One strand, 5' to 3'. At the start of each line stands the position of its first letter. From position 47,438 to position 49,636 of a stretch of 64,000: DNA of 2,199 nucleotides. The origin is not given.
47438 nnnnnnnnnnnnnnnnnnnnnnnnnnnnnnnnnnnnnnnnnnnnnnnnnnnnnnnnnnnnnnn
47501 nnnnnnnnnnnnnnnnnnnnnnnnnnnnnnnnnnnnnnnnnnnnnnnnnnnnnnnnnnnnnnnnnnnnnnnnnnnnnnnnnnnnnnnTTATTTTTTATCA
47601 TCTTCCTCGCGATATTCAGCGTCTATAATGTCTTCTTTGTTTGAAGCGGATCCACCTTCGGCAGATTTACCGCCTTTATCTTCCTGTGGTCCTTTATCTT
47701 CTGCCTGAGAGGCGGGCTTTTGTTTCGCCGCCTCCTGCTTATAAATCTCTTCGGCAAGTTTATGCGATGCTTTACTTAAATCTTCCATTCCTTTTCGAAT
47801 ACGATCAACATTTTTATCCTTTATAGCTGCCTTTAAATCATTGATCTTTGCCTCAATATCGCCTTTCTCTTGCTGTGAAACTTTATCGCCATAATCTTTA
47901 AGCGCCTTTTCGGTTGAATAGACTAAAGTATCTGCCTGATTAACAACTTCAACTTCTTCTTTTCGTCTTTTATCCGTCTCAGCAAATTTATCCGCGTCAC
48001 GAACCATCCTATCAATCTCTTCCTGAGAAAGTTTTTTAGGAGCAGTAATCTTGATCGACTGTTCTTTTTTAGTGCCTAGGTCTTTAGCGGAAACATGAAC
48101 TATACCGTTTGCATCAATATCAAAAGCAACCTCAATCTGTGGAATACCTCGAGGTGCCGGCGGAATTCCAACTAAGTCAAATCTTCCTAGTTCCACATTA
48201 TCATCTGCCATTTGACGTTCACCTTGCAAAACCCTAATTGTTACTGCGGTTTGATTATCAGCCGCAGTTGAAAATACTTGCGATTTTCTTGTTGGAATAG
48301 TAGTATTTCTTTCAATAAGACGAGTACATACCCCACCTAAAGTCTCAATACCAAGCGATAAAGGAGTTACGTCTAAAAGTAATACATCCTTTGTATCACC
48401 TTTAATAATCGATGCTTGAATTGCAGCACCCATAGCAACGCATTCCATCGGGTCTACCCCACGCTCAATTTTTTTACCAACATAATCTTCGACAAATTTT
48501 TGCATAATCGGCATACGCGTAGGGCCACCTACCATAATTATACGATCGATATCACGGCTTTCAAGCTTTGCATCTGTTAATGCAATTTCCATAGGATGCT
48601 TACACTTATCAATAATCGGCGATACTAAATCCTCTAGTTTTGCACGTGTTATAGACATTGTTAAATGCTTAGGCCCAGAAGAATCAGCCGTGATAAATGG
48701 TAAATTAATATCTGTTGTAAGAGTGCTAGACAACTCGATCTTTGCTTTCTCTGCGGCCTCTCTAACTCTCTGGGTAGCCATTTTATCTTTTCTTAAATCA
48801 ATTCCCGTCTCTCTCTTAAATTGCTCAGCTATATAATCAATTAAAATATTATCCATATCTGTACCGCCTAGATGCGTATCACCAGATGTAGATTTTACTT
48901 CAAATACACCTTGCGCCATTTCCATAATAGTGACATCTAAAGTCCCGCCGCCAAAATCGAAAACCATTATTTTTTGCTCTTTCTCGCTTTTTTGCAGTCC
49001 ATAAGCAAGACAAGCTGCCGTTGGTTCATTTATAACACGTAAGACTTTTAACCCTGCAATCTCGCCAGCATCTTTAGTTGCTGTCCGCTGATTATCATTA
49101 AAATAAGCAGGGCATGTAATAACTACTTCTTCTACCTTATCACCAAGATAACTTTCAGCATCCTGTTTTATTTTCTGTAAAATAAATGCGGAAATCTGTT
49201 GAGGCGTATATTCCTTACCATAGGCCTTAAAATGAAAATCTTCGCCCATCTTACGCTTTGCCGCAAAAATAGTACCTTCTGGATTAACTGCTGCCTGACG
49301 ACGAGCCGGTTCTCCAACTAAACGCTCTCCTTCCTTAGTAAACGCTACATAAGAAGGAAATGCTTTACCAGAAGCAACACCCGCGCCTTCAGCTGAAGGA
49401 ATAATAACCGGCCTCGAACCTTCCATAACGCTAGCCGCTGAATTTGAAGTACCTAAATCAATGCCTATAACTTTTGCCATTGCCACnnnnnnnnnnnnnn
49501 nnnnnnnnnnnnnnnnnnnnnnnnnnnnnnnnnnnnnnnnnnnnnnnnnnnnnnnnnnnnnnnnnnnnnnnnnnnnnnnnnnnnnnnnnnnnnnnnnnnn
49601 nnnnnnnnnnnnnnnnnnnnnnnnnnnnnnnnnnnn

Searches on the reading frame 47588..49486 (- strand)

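Call 59: search_protein_families(library=pfam, proteins=[window:47588-49486:-], max_evalue=0.00001)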
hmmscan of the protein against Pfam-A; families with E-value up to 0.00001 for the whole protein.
window:47588-49486:- (632 aa): 2 families
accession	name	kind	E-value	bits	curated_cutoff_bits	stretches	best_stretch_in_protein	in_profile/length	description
PF00012.26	HSP70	-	2.9e-231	769.3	20.6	2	87-582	102-598/599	Hsp70 protein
PF06723.19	MreB_Mbl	-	2.5e-20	73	27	1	6-358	3-319/327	MreB/Mbl protein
